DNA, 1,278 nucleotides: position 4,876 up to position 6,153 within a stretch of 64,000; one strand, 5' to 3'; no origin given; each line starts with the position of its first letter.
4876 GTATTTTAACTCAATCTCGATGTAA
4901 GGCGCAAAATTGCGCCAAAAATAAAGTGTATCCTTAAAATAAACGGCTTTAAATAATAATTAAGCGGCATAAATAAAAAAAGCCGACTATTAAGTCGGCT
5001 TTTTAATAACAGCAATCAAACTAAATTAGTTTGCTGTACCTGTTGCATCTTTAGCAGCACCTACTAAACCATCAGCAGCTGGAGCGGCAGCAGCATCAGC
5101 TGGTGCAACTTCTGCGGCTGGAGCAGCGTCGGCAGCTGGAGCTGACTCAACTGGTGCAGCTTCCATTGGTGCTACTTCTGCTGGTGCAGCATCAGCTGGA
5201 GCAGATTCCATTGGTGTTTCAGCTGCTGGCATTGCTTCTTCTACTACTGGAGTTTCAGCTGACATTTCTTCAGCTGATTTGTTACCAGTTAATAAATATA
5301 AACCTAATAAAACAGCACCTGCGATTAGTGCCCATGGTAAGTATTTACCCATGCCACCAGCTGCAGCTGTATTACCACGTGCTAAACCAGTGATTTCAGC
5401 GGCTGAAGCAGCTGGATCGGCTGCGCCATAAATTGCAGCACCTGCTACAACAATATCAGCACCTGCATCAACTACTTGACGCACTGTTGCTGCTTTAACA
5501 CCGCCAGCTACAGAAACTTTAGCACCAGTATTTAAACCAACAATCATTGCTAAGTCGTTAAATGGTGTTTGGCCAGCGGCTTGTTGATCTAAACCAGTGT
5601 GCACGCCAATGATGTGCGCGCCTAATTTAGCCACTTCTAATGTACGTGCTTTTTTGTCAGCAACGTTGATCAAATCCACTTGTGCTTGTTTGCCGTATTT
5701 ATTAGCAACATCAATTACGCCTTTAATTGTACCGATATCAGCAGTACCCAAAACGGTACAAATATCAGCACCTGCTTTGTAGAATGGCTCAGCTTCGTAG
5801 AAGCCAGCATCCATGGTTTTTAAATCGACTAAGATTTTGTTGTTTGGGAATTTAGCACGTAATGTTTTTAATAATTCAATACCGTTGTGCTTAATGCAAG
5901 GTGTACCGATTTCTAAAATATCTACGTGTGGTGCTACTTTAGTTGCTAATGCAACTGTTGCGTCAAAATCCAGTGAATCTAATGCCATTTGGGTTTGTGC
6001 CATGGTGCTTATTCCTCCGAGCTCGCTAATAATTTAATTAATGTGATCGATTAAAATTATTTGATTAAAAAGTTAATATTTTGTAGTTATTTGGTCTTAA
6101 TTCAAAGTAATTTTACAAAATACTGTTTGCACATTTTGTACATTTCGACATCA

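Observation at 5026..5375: Formaldehyde-fixing HPS carries a membrane anchor and an acidic Ala/Pro/Glu tail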

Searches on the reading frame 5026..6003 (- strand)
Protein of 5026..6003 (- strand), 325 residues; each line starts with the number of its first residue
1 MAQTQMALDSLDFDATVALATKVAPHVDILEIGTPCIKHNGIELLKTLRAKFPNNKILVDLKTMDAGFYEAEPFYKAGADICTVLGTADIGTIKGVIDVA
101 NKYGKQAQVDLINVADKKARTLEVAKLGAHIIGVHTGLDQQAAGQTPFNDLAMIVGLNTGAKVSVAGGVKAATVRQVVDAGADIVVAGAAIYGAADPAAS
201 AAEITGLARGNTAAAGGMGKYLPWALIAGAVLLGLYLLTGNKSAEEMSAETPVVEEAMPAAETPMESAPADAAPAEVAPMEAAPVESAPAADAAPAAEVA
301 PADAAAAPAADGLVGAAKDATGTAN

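Call 3: search_protein_families(library=pfam, proteins=[window:5026-6003:-], max_evalue=0.1)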
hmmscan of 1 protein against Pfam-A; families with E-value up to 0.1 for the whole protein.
window:5026-6003:- (325 aa): 3 families
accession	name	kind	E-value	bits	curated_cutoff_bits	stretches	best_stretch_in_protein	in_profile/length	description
PF00215.30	OMPdecase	-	2.2e-38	132.8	27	1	5-204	4-221/221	Orotidine 5'-phosphate decarboxylase / HUMPS family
PF00834.25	Ribul_P_3_epim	-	4.4e-05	23.4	21.1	1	134-192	136-198/198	Ribulose-phosphate 3 epimerase family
PF01729.25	QRPTase_C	-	0.0098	16.1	23.1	0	121-194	93-161/169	Quinolinate phosphoribosyl transferase, C-terminal domain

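Call 4: search_protein_families(library=ncbifam, proteins=[window:5026-6003:-], max_evalue=0.1)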
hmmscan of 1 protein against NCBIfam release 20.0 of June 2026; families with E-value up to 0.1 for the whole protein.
window:5026-6003:- (325 aa): 15 families
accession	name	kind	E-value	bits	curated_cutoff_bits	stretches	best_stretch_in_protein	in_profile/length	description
NF041755.1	RuMP_HxlAB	equivalog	6.1e-87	292.1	500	1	4-212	6-214/391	bifunctional 3-hexulose-6-phosphate synthase/6-phospho-3-hexuloisomerase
TIGR03128.2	RuMP_HxlA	equivalog_domain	6.5e-74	248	200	1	5-205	2-202/205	3-hexulose-6-phosphate synthase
NF005442.0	PRK07028.1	equivalog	1.6e-49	168.6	593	1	3-205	5-207/430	bifunctional hexulose-6-phosphate synthase/ribonuclease regulator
NF009833.0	PRK13307.1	equivalog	2.9e-33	115.3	274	1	5-203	176-374/392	bifunctional 5,6,7,8-tetrahydromethanopterin hydro-lyase/3-hexulose-6-phosphate synthase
NF009832.1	PRK13306.1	subfamily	4e-32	111.4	250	1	4-204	5-206/215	3-dehydro-L-gulonate-6-phosphate decarboxylase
NF009831.0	PRK13305.1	equivalog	1.5e-26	93.1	294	1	4-204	6-207/220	3-keto-L-gulonate-6-phosphate decarboxylase UlaD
NF010386.0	PRK13813.1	equivalog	2.1e-12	47.1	208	1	6-205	9-210/216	orotidine 5'-phosphate decarboxylase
TIGR01740.1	pyrF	equivalog_domain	1.9e-11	44.1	92.3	1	6-204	3-215/216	orotidine-5'-phosphate decarboxylase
TIGR01163.1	rpe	equivalog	6.3e-09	35.5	212.6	1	41-201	45-207/211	ribulose-phosphate 3-epimerase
NF001273.0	PRK00230.1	equivalog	7.8e-08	32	193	1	6-112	9-113/233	orotidine-5'-phosphate decarboxylase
NF004076.0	PRK05581.1-4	subfamily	1.6e-05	24.3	165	1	71-197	78-208/221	ribulose-phosphate 3-epimerase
TIGR01334.1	modD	hypoth_equivalog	0.0017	17.9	178.85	1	153-194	228-269/277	ModD protein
NF003198.0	PRK04169.1-2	subfamily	0.0036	16.4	247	1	155-205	192-243/249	geranylgeranylglyceryl/heptaprenylglyceryl phosphate synthase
TIGR00693.1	thiE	equivalog_domain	0.0093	15.2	145.1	1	153-203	146-196/197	thiamine phosphate synthase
NF052445.1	RespRegMctR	equivalog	0.021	14.2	300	1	14-59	37-80/205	two-component system response regulator MctR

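Call 6: find_homologous_proteins(query=window:5026-6003:-)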
Query window:5026-6003:- (325 aa): 2268 proteins with E <= 0.001 among 8000 candidates; the best 120 are listed.
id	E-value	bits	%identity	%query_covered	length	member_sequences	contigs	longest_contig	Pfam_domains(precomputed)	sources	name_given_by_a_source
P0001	2.9e-194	662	99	100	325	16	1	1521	PF00215.31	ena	-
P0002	2.5e-170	584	89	100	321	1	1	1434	PF00215.31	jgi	jgi:3-hexulose-6-phosphate synthase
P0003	5.0e-166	570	93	88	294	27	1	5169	PF00215.31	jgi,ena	jgi:3-hexulose-6-phosphate synthase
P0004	7.6e-166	569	93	88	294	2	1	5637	PF00215.31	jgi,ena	jgi:3-hexulose-6-phosphate synthase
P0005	8.0e-163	559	97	74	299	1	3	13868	PF00215.31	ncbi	-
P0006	8.6e-157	539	95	79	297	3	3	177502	PF00215.31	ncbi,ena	-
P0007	1.3e-156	539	83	100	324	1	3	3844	PF00215.31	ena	-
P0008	1.7e-156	538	84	100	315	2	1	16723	PF00215.31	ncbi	-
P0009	4.0e-156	537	82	88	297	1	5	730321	PF00215.31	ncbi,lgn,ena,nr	ncbi:MAG: 3-hexulose-6-phosphate synthase [Methylotenera sp.]|nr:3-hexulose-6-phosphate synthase [Me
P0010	4.4e-156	537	85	86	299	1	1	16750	PF00215.31,PF00834.26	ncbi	ncbi:MAG: 3-hexulose-6-phosphate synthase [Pseudomonadota bacterium]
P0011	1.1e-155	536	87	87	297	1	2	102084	PF00215.31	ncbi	-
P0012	1.5e-155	535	85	87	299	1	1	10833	PF00215.31,PF00834.26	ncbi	ncbi:MAG: 3-hexulose-6-phosphate synthase [Pseudomonadota bacterium]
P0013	5.1e-155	533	83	100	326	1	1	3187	PF00215.31,PF00834.26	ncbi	-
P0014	5.7e-155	533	82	100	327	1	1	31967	PF00215.31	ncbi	-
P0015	8.7e-155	533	93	79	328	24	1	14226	PF00215.31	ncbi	-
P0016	1.2e-154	532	95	76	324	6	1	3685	PF00215.31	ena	-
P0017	2.0e-154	531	94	78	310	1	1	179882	PF00215.31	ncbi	ncbi:MAG: 3-hexulose-6-phosphate synthase [Methylotenera sp.]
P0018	2.4e-154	531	83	100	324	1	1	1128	PF00215.31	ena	-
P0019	2.7e-154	531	81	100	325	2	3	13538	PF00215.31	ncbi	-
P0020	7.8e-154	530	94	77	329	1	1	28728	PF00215.31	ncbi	-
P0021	8.0e-154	529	93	78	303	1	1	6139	PF00215.31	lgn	-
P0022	8.2e-154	529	92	79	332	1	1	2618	PF00215.31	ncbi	-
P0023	1.0e-153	529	93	79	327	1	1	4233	PF00215.31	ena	-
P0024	1.1e-153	529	95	71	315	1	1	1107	PF00215.31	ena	-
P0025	1.3e-153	529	95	76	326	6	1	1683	PF00215.31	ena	-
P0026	1.8e-153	528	82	100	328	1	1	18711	PF00215.31,PF00834.26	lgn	-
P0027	2.4e-153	528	91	79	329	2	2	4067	PF00215.31,PF00834.26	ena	-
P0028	3.0e-153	528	81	100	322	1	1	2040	PF00215.31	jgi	jgi:3-hexulose-6-phosphate synthase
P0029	4.1e-153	527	82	100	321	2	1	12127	PF00215.31,PF00834.26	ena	-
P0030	4.4e-153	527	79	100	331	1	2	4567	PF00215.31,PF00834.26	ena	-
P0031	4.8e-153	527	92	79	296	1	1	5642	PF00215.31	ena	-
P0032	5.5e-153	527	79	100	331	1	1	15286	PF00215.31,PF00834.26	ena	-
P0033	8.4e-153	526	79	100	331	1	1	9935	PF00215.31,PF00834.26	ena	-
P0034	1.2e-152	526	93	79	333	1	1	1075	PF00215.31,PF00834.26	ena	-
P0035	1.6e-152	525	84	86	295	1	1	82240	PF00215.31,PF00834.26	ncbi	ncbi:MAG: 3-hexulose-6-phosphate synthase [Pseudomonadota bacterium]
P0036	1.8e-152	525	92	79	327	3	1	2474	PF00215.31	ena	-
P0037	1.9e-152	525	95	76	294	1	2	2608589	PF00215.31,PF00834.26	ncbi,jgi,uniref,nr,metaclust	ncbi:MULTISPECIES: 3-hexulose-6-phosphate synthase [Methylotenera]|uniref:3-hexulose-6-phosphate syn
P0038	2.0e-152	525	81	100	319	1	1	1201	PF00215.31,PF00834.26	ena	-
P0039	2.6e-152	525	92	80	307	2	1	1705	PF00215.31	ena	-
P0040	3.7e-152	524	92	79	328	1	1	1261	PF00215.31,PF00834.26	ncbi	-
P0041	4.5e-152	524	80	88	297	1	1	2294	PF00215.31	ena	-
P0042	7.1e-152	523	93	80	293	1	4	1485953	PF00215.31,PF00834.26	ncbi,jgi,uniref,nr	ncbi:3-hexulose-6-phosphate synthase [Methylotenera versatilis]|uniref:3-hexulose-6-phosphate syntha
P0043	7.2e-152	523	93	79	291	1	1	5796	PF00215.31,PF00834.26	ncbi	-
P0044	7.5e-152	523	91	80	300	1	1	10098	PF00215.31,PF00834.26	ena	-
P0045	7.8e-152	523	95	71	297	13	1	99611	PF00215.31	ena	-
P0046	8.2e-152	523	90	80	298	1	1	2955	PF00215.31,PF00834.26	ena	-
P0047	1.0e-151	523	79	100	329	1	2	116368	PF00215.31,PF00834.26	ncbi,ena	-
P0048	1.0e-151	523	97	71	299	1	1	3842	PF00215.31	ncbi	-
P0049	1.1e-151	522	91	79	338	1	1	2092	PF00215.31,PF00834.26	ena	-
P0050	1.6e-151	522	76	93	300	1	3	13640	PF00215.31,PF00834.26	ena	-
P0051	1.8e-151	522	95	76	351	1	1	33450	PF00215.31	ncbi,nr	ncbi:MAG: 3-hexulose-6-phosphate synthase [Bdellovibrio sp.]|nr:3-hexulose-6-phosphate synthase [Met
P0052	2.0e-151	522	95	76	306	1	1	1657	PF00215.31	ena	-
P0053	2.4e-151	521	93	80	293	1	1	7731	PF00215.31,PF00834.26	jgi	-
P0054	2.6e-151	521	91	79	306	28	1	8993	PF00215.31,PF00834.26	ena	-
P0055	3.4e-151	521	93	79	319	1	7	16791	PF00215.31,PF00834.26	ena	-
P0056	3.6e-151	521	91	80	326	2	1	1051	PF00215.31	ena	-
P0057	3.9e-151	521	91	80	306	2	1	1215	PF00215.31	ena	-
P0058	4.4e-151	521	94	77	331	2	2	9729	PF00215.31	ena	-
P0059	5.6e-151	520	91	79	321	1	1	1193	PF00215.31,PF00834.26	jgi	jgi:3-hexulose-6-phosphate synthase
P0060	6.4e-151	520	85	89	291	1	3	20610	PF00215.31,PF00834.26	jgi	jgi:3-hexulose-6-phosphate synthase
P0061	6.6e-151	520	90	80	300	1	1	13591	PF00215.31,PF00834.26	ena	-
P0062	8.5e-151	520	82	100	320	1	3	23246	PF00215.31,PF00834.26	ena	-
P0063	9.5e-151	519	95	76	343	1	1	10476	PF00215.31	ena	-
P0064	1.1e-150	519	80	100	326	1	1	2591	PF00215.31,PF00834.26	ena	-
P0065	1.3e-150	519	94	76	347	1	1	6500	PF00215.31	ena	-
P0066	1.9e-150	518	92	79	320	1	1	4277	PF00215.31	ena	-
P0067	2.5e-150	518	76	93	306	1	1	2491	PF00215.31,PF00834.26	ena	-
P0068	3.8e-150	517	91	80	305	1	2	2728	PF00215.31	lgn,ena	-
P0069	3.8e-150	517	90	81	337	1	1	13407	PF00215.31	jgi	jgi:3-hexulose-6-phosphate synthase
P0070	7.4e-150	516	81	100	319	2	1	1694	PF00215.31,PF00834.26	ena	-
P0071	7.5e-150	516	78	100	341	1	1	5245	PF00215.31,PF00834.26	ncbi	-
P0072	1.1e-149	516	80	100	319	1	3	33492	PF00215.31,PF00834.26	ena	-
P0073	1.1e-149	516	79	100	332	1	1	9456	PF00215.31,PF00834.26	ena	-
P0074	1.4e-149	516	96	76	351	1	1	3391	PF00215.31,PF00834.26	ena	-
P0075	1.7e-149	515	94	77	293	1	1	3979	PF00215.31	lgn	-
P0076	1.8e-149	515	83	86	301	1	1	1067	PF00215.31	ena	-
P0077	2.0e-149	515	79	100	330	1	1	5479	PF00215.31,PF00834.26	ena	-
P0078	2.3e-149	515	93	75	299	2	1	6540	PF00215.31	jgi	jgi:3-hexulose-6-phosphate synthase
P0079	2.7e-149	515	91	79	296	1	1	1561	PF00215.31,PF00834.26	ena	-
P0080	3.0e-149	514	94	77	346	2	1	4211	PF00215.31,PF00834.26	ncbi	-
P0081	4.0e-149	514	91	78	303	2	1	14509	PF00215.31,PF00834.26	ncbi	-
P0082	4.4e-149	514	94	77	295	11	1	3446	PF00215.31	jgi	jgi:3-hexulose-6-phosphate synthase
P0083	4.6e-149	514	87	85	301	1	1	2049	PF00215.31,PF00834.26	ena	-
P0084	7.4e-149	513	81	100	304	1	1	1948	PF00215.31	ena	-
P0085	8.2e-149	513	88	82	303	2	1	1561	PF00215.31,PF00834.26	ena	-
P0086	8.5e-149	513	80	100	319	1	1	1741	PF00215.31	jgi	jgi:3-hexulose-6-phosphate synthase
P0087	8.9e-149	513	81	100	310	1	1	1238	PF00215.31,PF00834.26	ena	-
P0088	9.2e-149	513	77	100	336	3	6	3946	PF00215.31,PF00834.26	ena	-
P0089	9.8e-149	513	93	79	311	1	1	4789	PF00215.31,PF00834.26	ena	-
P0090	9.9e-149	513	95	71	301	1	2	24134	PF00215.31,PF00834.26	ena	-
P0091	1.0e-148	513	94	71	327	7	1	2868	PF00215.31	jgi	-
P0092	1.0e-148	513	75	100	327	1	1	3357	PF00215.31,PF00834.26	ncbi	-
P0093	1.7e-148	512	94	77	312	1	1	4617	PF00215.31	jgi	jgi:3-hexulose-6-phosphate synthase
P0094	2.2e-148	512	82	91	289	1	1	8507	PF00215.31,PF00834.26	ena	-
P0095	2.7e-148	511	92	79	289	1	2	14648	PF00215.31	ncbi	-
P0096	3.3e-148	511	94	71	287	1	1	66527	PF00215.31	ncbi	-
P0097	3.6e-148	511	94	77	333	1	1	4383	PF00215.31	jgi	jgi:3-hexulose-6-phosphate synthase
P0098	5.7e-148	510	80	94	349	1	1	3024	PF00215.31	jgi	jgi:3-hexulose-6-phosphate synthase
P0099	6.6e-148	510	86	87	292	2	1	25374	PF00215.31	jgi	jgi:3-hexulose-6-phosphate synthase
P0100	7.0e-148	510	77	90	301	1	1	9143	PF00215.31,PF00834.26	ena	-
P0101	9.8e-148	510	92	77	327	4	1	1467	PF00215.31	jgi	jgi:3-hexulose-6-phosphate synthase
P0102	1.1e-147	509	92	78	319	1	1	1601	PF00215.31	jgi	jgi:3-hexulose-6-phosphate synthase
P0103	1.2e-147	509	88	86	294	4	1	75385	PF00215.31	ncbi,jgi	jgi:3-hexulose-6-phosphate synthase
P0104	1.3e-147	509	95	74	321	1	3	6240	PF00215.31,PF00834.26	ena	-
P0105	1.9e-147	509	94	77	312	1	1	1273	PF00215.31,PF00834.26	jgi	jgi:3-hexulose-6-phosphate synthase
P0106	2.0e-147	509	94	77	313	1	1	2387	PF00215.31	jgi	jgi:3-hexulose-6-phosphate synthase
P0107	2.2e-147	508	96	76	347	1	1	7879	PF00215.31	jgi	jgi:3-hexulose-6-phosphate synthase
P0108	2.2e-147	508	96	74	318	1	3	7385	PF00215.31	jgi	jgi:3-hexulose-6-phosphate synthase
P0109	2.5e-147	508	95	74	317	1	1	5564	PF00215.31,PF00834.26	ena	-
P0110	3.6e-147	508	93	75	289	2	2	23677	PF00215.31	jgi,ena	-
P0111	3.7e-147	508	92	79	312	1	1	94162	PF00215.31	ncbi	-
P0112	4.2e-147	507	95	74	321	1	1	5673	PF00215.31,PF00834.26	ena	-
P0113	8.7e-147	506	77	100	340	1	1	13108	PF00215.31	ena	-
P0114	8.9e-147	506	92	79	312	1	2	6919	PF00215.31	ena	-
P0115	1.1e-146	506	94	76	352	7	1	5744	PF00215.31,PF00834.26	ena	-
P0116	1.3e-146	506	79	100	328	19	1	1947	PF00215.31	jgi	jgi:3-hexulose-6-phosphate synthase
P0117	1.9e-146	505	95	74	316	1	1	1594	PF00215.31,PF00834.26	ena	-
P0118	2.4e-146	505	80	100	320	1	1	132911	PF00215.31,PF00834.26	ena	-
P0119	3.0e-146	505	86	85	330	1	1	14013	PF00215.31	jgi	jgi:3-hexulose-6-phosphate synthase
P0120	4.0e-146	504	94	74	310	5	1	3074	PF00215.31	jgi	-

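Call 13: find_related_loci(query=window:5026-6003:-, collection=genome_contigs, flank=4000)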
Query window:5026-6003:- (325 aa) in genome_contigs; peptide patterns used: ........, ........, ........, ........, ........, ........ (x = any residue, [..] = any of these).
599 stretches matched a pattern (row limit reached: there are more); 154 encode a relative of the query (tblastn E <= 1e-3); the best 80 are kept; 80 distinct loci.
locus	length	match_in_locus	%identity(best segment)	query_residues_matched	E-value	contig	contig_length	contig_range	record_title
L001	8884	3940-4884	84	1-325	1e-159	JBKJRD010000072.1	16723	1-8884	MAG: Methylotenera sp. isolate ant_bin.520 S1Ck117_3125756_flag_0_multi_75.9548_len_16723, whole genome shotgun sequence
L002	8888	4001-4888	81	1-305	7e-152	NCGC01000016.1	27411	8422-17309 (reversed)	MAG: Methylophilales bacterium 28-44-11 04302015_28_scaffold_390, whole genome shotgun sequence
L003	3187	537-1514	83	1-325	8e-155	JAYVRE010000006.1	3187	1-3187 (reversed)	MAG: Methylotenera sp. isolate GL72_UP_metabinner_56 GL72_UP_metabinner_56_5, whole genome shotgun sequence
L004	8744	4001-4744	95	1-247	2e-147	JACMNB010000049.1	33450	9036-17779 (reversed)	MAG: Methylotenera sp. isolate LF-bin-133 FL-bin-133-contig-k141_1346175, whole genome shotgun sequence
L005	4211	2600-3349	94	1-249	1e-149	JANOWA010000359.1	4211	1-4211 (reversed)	MAG: Methylotenera sp. isolate VAR_35_metabat_510 VAR_35_k141_1208070, whole genome shotgun sequence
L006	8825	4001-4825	87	1-284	1e-145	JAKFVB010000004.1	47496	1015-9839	MAG: Methylotenera sp. isolate D1_Bin_51 D1_0000618, whole genome shotgun sequence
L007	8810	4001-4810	88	1-281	7e-142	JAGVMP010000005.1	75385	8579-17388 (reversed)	MAG: Proteobacteria bacterium isolate SW_1 c_000000044995, whole genome shotgun sequence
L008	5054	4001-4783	92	1-261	4e-142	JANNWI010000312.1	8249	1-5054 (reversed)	MAG: Methylophilaceae bacterium isolate VAR_34_metabat_391 VAR_34_k141_95238, whole genome shotgun sequence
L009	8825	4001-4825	87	1-284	3e-141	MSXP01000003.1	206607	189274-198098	MAG: Proteobacteria bacterium ST_bin12 94, whole genome shotgun sequence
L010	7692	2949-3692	94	1-247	1e-139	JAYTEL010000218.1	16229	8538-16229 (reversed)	MAG: Methylotenera sp. isolate GFS_2032 GFS_2032_217, whole genome shotgun sequence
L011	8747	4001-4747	86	1-250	6e-140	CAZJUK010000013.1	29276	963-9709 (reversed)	MAG TPA_asm: uncultured Methylophilaceae bacterium isolate SRP155585_co1_126 genome assembly, contig: NODE_537_length_29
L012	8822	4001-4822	86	1-281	2e-139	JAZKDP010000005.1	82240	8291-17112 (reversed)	MAG: Pseudomonadota bacterium isolate DC_HB_01_SPN181219-bin056_1 DCHB01SPN_B056_1_000000000005, whole genome shotgun se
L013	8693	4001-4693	96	1-231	5e-139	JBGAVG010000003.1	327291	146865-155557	MAG: Methylotenera sp. isolate MAG_AAO_AS.12 AAOAS-12_NODE_3_length_327291_cov_11.708649, whole genome shotgun sequence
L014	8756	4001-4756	94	1-252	3e-139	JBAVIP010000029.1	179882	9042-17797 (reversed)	MAG: Methylotenera sp. isolate MFD04666_ilm_asm_bin16 k127_27253, whole genome shotgun sequence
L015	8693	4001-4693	96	1-231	6e-139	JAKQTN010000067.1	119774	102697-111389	MAG: Pseudomonadota bacterium isolate USST_maxbin.030 k141_1099298, whole genome shotgun sequence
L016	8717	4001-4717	89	1-240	2e-138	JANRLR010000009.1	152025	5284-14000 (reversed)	MAG: Methylophilus sp. isolate bins.527 k141_1617180, whole genome shotgun sequence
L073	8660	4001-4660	85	1-222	1e-112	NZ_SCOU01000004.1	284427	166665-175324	Methylobacillus flagellatus strain L1B NODE_4_length_284427_cov_68.604768, whole genome shotgun sequence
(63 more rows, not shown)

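Call 23: search_protein_representatives(protein=window:5026-6003:-)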
Query: 325 residues. Proteins with E-value up to 0.001 (for the whole library): 1807; up to 1e-10: 988; up to 1e-30: 119. The best 150 are listed.
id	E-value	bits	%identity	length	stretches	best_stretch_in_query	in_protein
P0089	3.1e-149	512.7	87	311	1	1-310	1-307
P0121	7.2e-107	373.7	96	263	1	1-184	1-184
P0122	6.0e-73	262.3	82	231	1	111-324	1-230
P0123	7.4e-71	255.5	62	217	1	4-208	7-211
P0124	2.9e-64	233.8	92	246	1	1-123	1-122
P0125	6.3e-62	226.2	58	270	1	4-208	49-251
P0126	1.1e-60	222.1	85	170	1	1-124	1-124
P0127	3.0e-58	214.1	67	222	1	4-158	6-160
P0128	7.9e-57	209.4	52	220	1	5-204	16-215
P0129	1.3e-54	202.2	51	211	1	5-204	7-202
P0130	1.9e-51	191.8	69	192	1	4-133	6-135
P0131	3.5e-51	190.9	50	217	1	4-194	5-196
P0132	2.4e-50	188.1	51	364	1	10-207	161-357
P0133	3.8e-49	184.2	34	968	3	5-204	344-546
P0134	3.7e-48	181.0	46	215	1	2-209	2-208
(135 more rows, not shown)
